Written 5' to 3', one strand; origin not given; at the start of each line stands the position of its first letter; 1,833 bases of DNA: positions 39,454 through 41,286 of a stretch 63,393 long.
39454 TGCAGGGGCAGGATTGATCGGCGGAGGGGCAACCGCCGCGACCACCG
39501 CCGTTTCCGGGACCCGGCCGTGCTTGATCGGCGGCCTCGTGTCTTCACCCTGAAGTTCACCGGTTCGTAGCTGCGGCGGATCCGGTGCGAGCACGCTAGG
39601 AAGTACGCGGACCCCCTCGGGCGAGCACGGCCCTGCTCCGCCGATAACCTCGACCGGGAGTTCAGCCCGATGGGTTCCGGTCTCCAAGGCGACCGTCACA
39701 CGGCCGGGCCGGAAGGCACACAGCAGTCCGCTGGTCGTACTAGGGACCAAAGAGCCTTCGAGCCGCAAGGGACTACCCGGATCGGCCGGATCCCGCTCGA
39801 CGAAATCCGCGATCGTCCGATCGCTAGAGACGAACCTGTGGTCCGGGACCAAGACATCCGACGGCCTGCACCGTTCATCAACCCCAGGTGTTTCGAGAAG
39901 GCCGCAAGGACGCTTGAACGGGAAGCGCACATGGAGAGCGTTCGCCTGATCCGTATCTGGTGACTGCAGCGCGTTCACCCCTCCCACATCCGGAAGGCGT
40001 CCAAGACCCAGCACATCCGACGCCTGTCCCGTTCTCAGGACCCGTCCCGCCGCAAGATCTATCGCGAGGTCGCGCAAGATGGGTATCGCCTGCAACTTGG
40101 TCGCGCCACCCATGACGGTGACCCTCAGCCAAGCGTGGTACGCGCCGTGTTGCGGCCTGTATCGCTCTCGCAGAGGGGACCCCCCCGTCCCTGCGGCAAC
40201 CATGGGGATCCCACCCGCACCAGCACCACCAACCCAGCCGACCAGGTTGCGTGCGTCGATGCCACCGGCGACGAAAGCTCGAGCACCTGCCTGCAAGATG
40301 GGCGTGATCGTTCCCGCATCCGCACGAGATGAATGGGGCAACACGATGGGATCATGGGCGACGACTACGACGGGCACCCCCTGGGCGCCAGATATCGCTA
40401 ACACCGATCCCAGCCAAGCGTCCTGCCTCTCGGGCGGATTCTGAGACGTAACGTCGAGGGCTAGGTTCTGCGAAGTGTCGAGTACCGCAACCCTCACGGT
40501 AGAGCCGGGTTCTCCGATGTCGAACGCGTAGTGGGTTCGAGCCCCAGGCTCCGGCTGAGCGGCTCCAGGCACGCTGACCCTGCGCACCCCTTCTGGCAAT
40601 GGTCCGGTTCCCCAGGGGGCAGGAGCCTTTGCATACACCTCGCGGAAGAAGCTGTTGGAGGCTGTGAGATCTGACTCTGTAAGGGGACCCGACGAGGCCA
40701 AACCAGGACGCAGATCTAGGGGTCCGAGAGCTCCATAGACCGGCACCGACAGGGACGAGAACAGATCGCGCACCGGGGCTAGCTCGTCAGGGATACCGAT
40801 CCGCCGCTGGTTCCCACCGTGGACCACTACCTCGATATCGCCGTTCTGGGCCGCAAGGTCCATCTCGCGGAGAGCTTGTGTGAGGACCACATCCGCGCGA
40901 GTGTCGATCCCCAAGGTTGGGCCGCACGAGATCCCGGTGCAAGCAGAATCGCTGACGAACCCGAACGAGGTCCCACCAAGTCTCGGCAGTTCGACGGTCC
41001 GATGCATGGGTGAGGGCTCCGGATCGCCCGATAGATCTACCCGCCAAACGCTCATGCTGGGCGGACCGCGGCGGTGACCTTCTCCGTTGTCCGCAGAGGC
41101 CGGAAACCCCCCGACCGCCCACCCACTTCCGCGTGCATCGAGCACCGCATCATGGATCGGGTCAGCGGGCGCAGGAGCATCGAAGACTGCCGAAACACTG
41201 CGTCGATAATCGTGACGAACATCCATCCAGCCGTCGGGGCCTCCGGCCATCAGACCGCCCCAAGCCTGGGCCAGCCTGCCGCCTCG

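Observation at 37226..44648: PHO-box-preceded operon: PstS paralogue, giant beta-propeller surface protein and a divergent FtsH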

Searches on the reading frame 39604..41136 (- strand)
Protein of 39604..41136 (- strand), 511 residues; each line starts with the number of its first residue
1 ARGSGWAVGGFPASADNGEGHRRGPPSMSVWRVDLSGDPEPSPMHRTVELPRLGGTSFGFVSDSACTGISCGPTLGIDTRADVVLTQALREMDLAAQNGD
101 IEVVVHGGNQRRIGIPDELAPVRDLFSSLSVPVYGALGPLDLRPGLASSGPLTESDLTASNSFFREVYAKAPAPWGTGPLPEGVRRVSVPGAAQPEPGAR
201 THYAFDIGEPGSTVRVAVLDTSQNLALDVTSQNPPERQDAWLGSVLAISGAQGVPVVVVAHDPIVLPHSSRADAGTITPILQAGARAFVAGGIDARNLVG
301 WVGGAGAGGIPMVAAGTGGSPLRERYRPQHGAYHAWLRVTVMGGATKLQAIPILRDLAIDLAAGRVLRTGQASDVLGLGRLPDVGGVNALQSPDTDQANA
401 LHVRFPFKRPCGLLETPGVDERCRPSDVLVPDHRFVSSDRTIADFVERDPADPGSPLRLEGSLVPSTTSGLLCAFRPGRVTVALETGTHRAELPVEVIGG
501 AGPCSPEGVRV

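Call 52: predict_structure(alignment_id=A3)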
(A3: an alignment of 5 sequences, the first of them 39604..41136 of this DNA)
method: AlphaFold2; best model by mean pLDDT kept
length: 511 residues; sequences in the alignment: 5
mean_pLDDT: 49.3   pTM: 0.55
mean pLDDT of the five models: 49.3, 48.6, 47.0, 44.1, 39.7
residues with pLDDT >= 90: 0; 70-90: 111; 50-70: 118; < 50: 282
segments of 3 or more residues with pLDDT < 50: 1-49, 64-80, 113-115, 143-162, 222-231, 263-287, 292-334, 353-371, 374-433, 450-470, 504-511
pLDDT, mean of each block of 10 residues (from residue 1): 22 33 29 37 38 74 47 37 68 81 74 53 73 69 43 39 56 67 79 56 79 78 43 60 75 73 37 36 47 35 26 31 25 57 62 41 35 38 23 26 25 27 27 62 62 41 38 70 55 64 42 32
secondary structure, 60 per line:
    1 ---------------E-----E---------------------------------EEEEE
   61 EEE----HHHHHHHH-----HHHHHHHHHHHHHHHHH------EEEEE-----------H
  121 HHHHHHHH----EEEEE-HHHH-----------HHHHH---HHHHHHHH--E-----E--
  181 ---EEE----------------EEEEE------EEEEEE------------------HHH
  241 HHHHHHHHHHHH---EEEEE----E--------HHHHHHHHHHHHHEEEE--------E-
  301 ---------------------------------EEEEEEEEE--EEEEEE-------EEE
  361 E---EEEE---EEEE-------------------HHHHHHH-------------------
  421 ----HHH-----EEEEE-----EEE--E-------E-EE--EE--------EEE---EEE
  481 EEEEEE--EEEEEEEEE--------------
elements in order: E56-63 H68-75 H81-97 E104-108 H120-128 E133-137 H139-142 H154-158 H162-169 E184-186 E203-207 E214-219 H238-252 E256-260 H274-286 E287-290 E334-342 E345-350 E358-361 E365-368 E372-375 H395-401 E433-437 E443-445 E472-474 E478-486 E489-497

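Call 54: search_protein_representatives(alignment_id=A3)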
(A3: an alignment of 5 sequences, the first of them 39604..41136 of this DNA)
Query: 5 sequences, 514 profile positions. Proteins with E-value up to 0.001 (for the whole library): 580; up to 1e-10: 455; up to 1e-30: 232. The best 150 are listed.
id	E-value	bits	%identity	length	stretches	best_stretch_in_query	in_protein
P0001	3.4e-223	758.7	-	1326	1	1-511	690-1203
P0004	2.8e-193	660.0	-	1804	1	24-514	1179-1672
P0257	4.0e-171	586.9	-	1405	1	4-507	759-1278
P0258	1.5e-170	585.0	-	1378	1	4-508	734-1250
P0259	1.1e-160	552.3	-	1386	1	4-511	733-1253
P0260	3.6e-159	547.4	-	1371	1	3-509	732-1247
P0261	3.7e-159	547.4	-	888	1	3-513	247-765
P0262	4.5e-156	537.2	-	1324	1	3-509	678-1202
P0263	3.9e-153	527.5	-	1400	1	1-507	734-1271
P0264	1.8e-147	508.9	-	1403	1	1-510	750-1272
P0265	5.1e-146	504.0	-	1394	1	1-504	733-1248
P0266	1.8e-143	495.6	-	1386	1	1-512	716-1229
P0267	1.5e-142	492.6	-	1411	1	2-511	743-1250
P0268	3.4e-134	465.0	-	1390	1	4-511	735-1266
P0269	5.9e-126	437.8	-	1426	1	3-506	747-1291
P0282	2.7e-113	396.0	-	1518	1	2-508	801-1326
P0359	7.1e-58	213.2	-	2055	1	2-508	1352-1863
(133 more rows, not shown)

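Call 55: fold_search(model_id=the predicted structure, library=pdb)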
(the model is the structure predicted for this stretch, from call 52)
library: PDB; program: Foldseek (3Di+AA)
matches with E <= 10: 738; with E <= 0.001: 5
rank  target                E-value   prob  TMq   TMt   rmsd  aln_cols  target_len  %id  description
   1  6p7u_B                2.5e-04  0.87  0.14  0.16  19.4       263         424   15  CRYSTAL STRUCTURE OF THE CARBOXYLTRANSFERASE SUBUNIT OF ACC (ACCD6) IN COMPLEX WITH INHIBITOR QUIZALOFOP-P FROM MYCOBA (released 2020-06-10)
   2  6p7u_D                6.0e-04  0.85  0.14  0.17  19.4       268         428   16  CRYSTAL STRUCTURE OF THE CARBOXYLTRANSFERASE SUBUNIT OF ACC (ACCD6) IN COMPLEX WITH INHIBITOR QUIZALOFOP-P FROM MYCOBA (released 2020-06-10)
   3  6p7u_C                6.0e-04  0.82  0.14  0.16  18.9       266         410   16  CRYSTAL STRUCTURE OF THE CARBOXYLTRANSFERASE SUBUNIT OF ACC (ACCD6) IN COMPLEX WITH INHIBITOR QUIZALOFOP-P FROM MYCOBA (released 2020-06-10)
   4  9k2e_B                6.4e-04  0.99  0.23  0.28   9.9       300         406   16  Crystal structure of mSMPDL3B-dimer (released 2025-10-22)
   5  6tzv_G                9.0e-04  0.82  0.14  0.17  18.9       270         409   14  Crystal Structure of the carboxyltransferase subunit of ACC (AccD6) in complex with inhibitor Phenyl-Cyclodiaone from  (released 2020-08-19)
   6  2zo9_B                1.1e-03  0.99  0.27  0.44   8.4       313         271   12  Malonate-bound structure of the glycerophosphodiesterase from Enterobacter aerogenes (GpdQ) and characterization of th (released 2008-10-07)
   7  4l6w_B                1.1e-03  0.72  0.13  0.15  17.5       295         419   14  Carboxyltransferase subunit (AccD6) of Mycobacterium tuberculosis acetyl-CoA carboxylase (released 2013-07-03)
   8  5kar_A                1.2e-03  0.96  0.22  0.27   9.9       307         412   16  Murine acid sphingomyelinase-like phosphodiesterase 3b (SMPDL3B) (released 2016-10-05)
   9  3d03_A                1.6e-03  0.98  0.27  0.44   8.7       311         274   12  1.9A structure of Glycerophoshphodiesterase (GpdQ) from Enterobacter aerogenes (released 2008-10-14)
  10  9bi5_A                2.9e-03  0.92  0.27  0.33   9.6       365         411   11  Apo form Mre11-Rad50 complex (released 2025-08-06)
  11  2dxl_A                4.3e-03  0.90  0.25  0.42  14.1       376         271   11  Glycerophosphodiesterase from Enterobacter aerogenes (released 2007-05-22)
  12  6p7u_A                6.1e-03  0.54  0.14  0.17  18.8       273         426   14  CRYSTAL STRUCTURE OF THE CARBOXYLTRANSFERASE SUBUNIT OF ACC (ACCD6) IN COMPLEX WITH INHIBITOR QUIZALOFOP-P FROM MYCOBA (released 2020-06-10)
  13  9tqg_A                6.4e-03  0.38  0.13  0.13  20.3       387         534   10  L. pneumophila 3-methylcrotonyl-CoA carboxylase A1B6 (released 2026-01-14)
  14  7zr1_A                7.2e-03  0.91  0.28  0.28   8.7       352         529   12  Chaetomium thermophilum Mre11-Rad50-Nbs1 complex bound to ATPyS (composite structure) (released 2023-01-11)
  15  4fb8_A                8.1e-03  0.38  0.12  0.14  18.0       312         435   11  Crystal Structure of apo Acyl-CoA Carboxylase (released 2014-02-19)
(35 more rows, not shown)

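Call 58: search_solved_structures(query=A4, max_evalue=10, show_alignments=2)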
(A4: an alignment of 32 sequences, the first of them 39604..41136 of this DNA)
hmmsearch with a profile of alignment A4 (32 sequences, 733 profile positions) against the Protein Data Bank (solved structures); distinct sequences matched with E-value up to 10: 24.
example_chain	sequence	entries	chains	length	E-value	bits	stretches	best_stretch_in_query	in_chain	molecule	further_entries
9k2e_A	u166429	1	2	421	6.3e-05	25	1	151-329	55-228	Acid sphingomyelinase-like phosphodiesterase 3b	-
5kar_A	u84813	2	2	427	6.4e-05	24.9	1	151-329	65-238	Acid sphingomyelinase-like phosphodiesterase 3b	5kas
4uj7_A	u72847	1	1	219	0.03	16.1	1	541-569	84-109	SURFACE LAYER PROTEIN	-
2qfp_A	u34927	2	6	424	0.07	14.9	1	293-359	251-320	Purple acid phosphatase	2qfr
4dhl_A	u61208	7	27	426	0.07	14.9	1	293-359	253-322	Purple acid phosphatase | Fe(3+)-Zn(2+) purple acid phosphatase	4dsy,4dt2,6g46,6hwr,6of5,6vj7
6hwr_D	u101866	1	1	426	0.07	14.9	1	293-359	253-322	Fe(3+)-Zn(2+) purple acid phosphatase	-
8brn_A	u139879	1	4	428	0.071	14.9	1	293-359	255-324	Fe(3+)-Zn(2+) purple acid phosphatase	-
6ofd_A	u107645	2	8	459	0.075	14.8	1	293-359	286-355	Fe(3+)-Zn(2+) purple acid phosphatase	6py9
1kbp_A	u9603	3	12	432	0.075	14.8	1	293-359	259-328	PURPLE ACID PHOSPHATASE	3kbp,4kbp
4uid_A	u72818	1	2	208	0.16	13.7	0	405-448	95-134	SURFACE LAYER PROTEIN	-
6pku_A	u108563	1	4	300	0.26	13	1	591-673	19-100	N-acetylglucosamine-1-phosphodiester alpha-N-acetylglucosaminidase (NAGPA)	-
1qfc_A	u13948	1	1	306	0.38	12.5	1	294-355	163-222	PROTEIN (PURPLE ACID PHOSPHATASE)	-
1qhw_A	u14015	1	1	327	0.45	12.2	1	294-355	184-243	PROTEIN (PURPLE ACID PHOSPHATASE)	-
2bq8_X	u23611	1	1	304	0.51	12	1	292-355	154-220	TARTRATE-RESISTANT ACID PHOSPHATASE TYPE 5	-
1war_A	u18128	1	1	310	0.53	12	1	292-355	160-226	HUMAN PURPLE ACID PHOSPHATASE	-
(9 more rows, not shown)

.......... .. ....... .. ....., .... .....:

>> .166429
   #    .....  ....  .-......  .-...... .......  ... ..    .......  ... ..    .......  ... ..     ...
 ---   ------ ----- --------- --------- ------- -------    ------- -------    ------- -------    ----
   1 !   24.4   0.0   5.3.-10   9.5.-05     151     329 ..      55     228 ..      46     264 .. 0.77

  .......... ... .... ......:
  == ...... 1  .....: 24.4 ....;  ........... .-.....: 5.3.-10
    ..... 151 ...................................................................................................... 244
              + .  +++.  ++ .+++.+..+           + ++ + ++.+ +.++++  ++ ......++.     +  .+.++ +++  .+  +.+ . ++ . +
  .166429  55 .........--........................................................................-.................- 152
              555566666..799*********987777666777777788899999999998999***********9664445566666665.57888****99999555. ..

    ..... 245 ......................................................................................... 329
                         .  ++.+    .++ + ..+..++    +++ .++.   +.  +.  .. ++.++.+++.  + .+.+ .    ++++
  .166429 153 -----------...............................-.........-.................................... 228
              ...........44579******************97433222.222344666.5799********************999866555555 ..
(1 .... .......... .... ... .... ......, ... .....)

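Call 60: find_related_loci(query=A3, collection=genome_contigs, flank=10000)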
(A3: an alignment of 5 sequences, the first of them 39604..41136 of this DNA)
Query A3 (511 aa) in genome_contigs; peptide patterns used: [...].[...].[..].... (x = any residue, [..] = any of these).
182 stretches matched a pattern; 166 encode a relative of the query (tblastn E <= 1e-3); the best 80 are kept; 80 distinct loci.
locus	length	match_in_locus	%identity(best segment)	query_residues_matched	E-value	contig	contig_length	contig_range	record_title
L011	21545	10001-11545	44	5-506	9e-114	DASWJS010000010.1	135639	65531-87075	MAG TPA_asm: Actinomycetota bacterium isolate SMAG_U2902 k141_2298884, whole genome shotgun sequence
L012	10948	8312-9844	41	5-506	2e-105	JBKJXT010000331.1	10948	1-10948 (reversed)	MAG: Actinomycetota bacterium isolate swi_bin.182 k127_7702516, whole genome shotgun sequence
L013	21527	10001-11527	43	5-504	1e-101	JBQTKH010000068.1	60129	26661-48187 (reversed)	MAG: Microthrixaceae bacterium isolate SAR292 c_000000065408, whole genome shotgun sequence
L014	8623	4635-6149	42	3-507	2e-97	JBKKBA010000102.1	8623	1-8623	MAG: Actinomycetota bacterium isolate swi_bin.332 S1Ck127_10215390_flag_1_multi_7.0000_len_8623, whole genome shotgun se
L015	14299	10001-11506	39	1-506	2e-88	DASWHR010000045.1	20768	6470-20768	MAG TPA_asm: Actinomycetota bacterium isolate SMAG_U2847 k141_3408769, whole genome shotgun sequence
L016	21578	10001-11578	35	5-502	4e-68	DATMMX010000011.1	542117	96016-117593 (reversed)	MAG TPA_asm: Candidatus Angelobacter sp. isolate SMAG_U12835 k141_3493916, whole genome shotgun sequence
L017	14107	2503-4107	34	5-504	6e-67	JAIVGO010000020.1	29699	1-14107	MAG: Actinomycetota bacterium isolate MAG113 MTG113_382, whole genome shotgun sequence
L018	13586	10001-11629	31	1-504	4e-61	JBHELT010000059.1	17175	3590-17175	MAG: Actinomycetota bacterium isolate S2_bin.28.orig S2_k141_2609593, whole genome shotgun sequence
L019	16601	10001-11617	33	5-505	1e-60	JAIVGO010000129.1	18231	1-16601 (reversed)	MAG: Actinomycetota bacterium isolate MAG113 MTG113_702, whole genome shotgun sequence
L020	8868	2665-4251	32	3-509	1e-58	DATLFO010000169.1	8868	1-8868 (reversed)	MAG TPA_asm: Actinomycetota bacterium isolate SMAG_U13590 k141_3490, whole genome shotgun sequence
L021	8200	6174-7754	33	6-509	1e-56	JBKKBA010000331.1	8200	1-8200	MAG: Actinomycetota bacterium isolate swi_bin.332 S1Ck127_19499181_flag_1_multi_5.9926_len_8200, whole genome shotgun se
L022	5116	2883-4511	30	4-505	5e-49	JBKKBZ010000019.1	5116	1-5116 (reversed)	MAG: Actinomycetota bacterium isolate swi_bin.382 S1Ck127_4716626_flag_0_multi_14.9719_len_5116, whole genome shotgun se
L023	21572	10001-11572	31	3-510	6e-38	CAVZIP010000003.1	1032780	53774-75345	MAG: uncultured Solirubrobacterales bacterium isolate MFD02360.bin.2.153 genome assembly, contig: contig_9961, whole gen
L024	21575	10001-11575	31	3-504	1e-36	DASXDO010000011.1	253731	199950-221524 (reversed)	MAG TPA_asm: Solirubrobacteraceae bacterium isolate SMAG_U5088 k141_15560, whole genome shotgun sequence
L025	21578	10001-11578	30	2-504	3e-36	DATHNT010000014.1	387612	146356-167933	MAG TPA_asm: Solirubrobacteraceae bacterium isolate SMAG_U12665 k141_3929460, whole genome shotgun sequence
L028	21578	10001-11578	29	2-504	1e-34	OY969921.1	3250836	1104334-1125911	MAG: uncultured Solirubrobacterales bacterium isolate MFD05841.bin.c.1 genome assembly, chromosome: 1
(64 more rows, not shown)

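Call 71: predict_structure(alignment_id=A4)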
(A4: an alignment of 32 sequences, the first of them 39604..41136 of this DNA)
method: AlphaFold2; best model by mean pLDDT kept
length: 511 residues; sequences in the alignment: 32
mean_pLDDT: 79.1   pTM: 0.84
mean pLDDT of the five models: 79.1, 78.1, 76.9, 76.7, 75.3
residues with pLDDT >= 90: 246; 70-90: 119; 50-70: 65; < 50: 81
segments of 3 or more residues with pLDDT < 50: 1-41, 319-331, 387-400, 414-420
pLDDT, mean of each block of 10 residues (from residue 1): 34 41 36 37 70 93 62 59 86 95 88 68 91 90 61 68 88 97 96 93 95 96 79 92 97 97 80 90 95 69 82 71 44 83 91 90 95 93 59 44 79 49 71 95 96 93 95 98 95 96 75 46
secondary structure, 60 per line:
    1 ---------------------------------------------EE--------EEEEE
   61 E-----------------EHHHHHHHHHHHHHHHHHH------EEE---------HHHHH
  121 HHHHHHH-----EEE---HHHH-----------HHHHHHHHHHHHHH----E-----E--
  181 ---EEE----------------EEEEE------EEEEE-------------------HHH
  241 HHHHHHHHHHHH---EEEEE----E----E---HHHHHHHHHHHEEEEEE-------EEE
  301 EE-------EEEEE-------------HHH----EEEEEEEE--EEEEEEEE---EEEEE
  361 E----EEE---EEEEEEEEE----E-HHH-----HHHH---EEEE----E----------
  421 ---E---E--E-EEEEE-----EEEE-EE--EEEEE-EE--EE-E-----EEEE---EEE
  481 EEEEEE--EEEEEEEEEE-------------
elements in order: E56-61 H80-97 E104-106 H116-127 E133-135 H139-142 H154-167 E184-186 E203-207 E214-218 H238-252 E256-260 H274-284 E285-290 E298-302 E310-314 E335-342 E345-352 E356-361 E366-368 E372-380 H395-398 E402-405 E433-437 E443-446 E452-456 E471-474 E478-486 E489-498

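Call 74: search_protein_families(library=pfam, proteins=[L028:60-1175:+, L028:1376-3493:+, L028:3602-5842:+, L028:5839-7557:+, L028:7550-12157:+, L028:12154-12942:+, L028:12848-13729:+, L028:14340-15809:+, L028:16118-17806:+, L028:17843-19993:-], max_evalue=0.01)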
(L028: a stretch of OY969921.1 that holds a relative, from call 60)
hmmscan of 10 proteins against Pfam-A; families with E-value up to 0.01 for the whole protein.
L028:60-1175:+ (371 aa): 1 family
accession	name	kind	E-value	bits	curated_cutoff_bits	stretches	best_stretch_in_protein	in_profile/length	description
PF07676.18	PD40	-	6.7e-06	26.4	20.9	0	117-132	15-30/38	WD40-like Beta Propeller Repeat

L028:1376-3493:+ (705 aa): 0 families

L028:3602-5842:+ (746 aa): 10 families
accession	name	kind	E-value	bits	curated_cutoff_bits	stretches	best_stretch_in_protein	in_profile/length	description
PF01434.24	Peptidase_M41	-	2.8e-43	148.5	29.9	1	529-715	2-188/191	Peptidase family M41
PF00004.35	AAA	-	1.7e-42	145.4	21.2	1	316-448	1-130/131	ATPase family associated with various cellular activities (AAA)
PF17862.7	AAA_lid_3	-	2e-14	53.2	27.2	1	471-515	1-45/45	AAA+ lid domain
PF13191.12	AAA_16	-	9.5e-06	26.6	32.6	1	308-340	19-51/167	AAA ATPase domain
PF07728.20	AAA_5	-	0.00032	21.1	22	1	315-385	1-79/139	AAA domain (dynein-related subfamily)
PF01078.27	Mg_chelatase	-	0.00063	19.6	20.3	1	304-334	13-43/207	Magnesium chelatase, subunit ChlI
PF13401.12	AAA_22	-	0.0024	18.6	27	0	316-346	8-33/130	AAA domain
PF05496.18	RuvB_N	-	0.0024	18.1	27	1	314-347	34-67/159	Holliday junction DNA helicase RuvB P-loop domain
PF13671.12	AAA_33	-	0.0026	18.5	27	1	316-362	2-46/143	AAA domain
PF06068.19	TIP49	-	0.0027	17.3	23.8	1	312-349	49-88/347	TIP49 P-loop domain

L028:5839-7557:+ (572 aa): 0 families

L028:7550-12157:+ (1535 aa): 1 family
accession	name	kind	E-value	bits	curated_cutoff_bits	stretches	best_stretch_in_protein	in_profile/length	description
PF14870.12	PSII_BNR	-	1.8e-05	24.6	27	1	547-622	231-302/303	Photosynthesis system II assembly factor YCF48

L028:12154-12942:+ (262 aa): 0 families

L028:12848-13729:+ (293 aa): 3 families
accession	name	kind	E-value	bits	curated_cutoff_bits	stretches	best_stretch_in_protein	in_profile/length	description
PF13240.11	Zn_Ribbon_1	-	0.00019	21.6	25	1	93-113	2-22/23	zinc-ribbon domain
PF12773.13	DZR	-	0.00079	20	27.3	1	90-111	24-45/45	Double zinc ribbon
PF17032.10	Zn_ribbon_15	-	0.004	18.4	28.9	1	19-111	40-73/73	zinc-ribbon family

L028:14340-15809:+ (489 aa): 1 family
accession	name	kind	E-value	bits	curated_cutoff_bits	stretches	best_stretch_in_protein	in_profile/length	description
PF04185.19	Phosphoesterase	-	3.5e-12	46.6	23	1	158-470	122-355/356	Phosphoesterase family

L028:16118-17806:+ (562 aa): 2 families
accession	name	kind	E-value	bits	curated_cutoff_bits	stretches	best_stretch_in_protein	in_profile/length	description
PF13231.12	PMT_2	-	4.3e-20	73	26.1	1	84-238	1-153/160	Dolichyl-phosphate-mannose-protein mannosyltransferase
PF24878.1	YkcB_C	-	7.3e-06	26.2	27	1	462-526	2-68/85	Putative mannosyltransferase YkcB-like, C-terminal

L028:17843-19993:- (716 aa): 10 families
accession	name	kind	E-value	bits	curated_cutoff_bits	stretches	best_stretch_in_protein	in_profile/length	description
PF24681.1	Kelch_KLHDC2_KLHL20_DRC7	-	3.2e-24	85.9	50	3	156-322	40-221/221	KLHDC2/KLHL20/DRC7 Kelch-repeats domain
PF01344.31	Kelch_1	-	9.2e-15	54.3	20.1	2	259-294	3-38/46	Kelch motif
PF13964.12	Kelch_6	-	2e-13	50.3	25.3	1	260-304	4-49/50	Kelch motif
PF13360.13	PQQ_2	-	1.4e-08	35.1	27.6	1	622-687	8-68/233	Outer membrane protein assembly factor BamB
PF13418.12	Kelch_4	-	2.4e-08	34.2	21.6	0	262-302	7-48/49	Galactose oxidase, central domain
PF07646.21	Kelch_2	-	4.7e-08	33.1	21.3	0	260-297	4-43/48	Kelch motif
PF25210.1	Kelch_FKB95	-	5.5e-06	26.6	70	0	113-185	26-98/268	FKB95, Kelch-repeats domain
PF24981.1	Beta-prop_ATRN-LZTR1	-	7.6e-06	25.8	50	1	266-332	164-229/289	Attractin/LZTR1 beta-propeller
PF24996.1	NANM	-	3.2e-05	23.4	45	0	284-331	291-336/350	N-acetylneuraminate epimerase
PF13415.12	Kelch_3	-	0.00027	21.4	22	0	270-312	4-47/48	Galactose oxidase, central domain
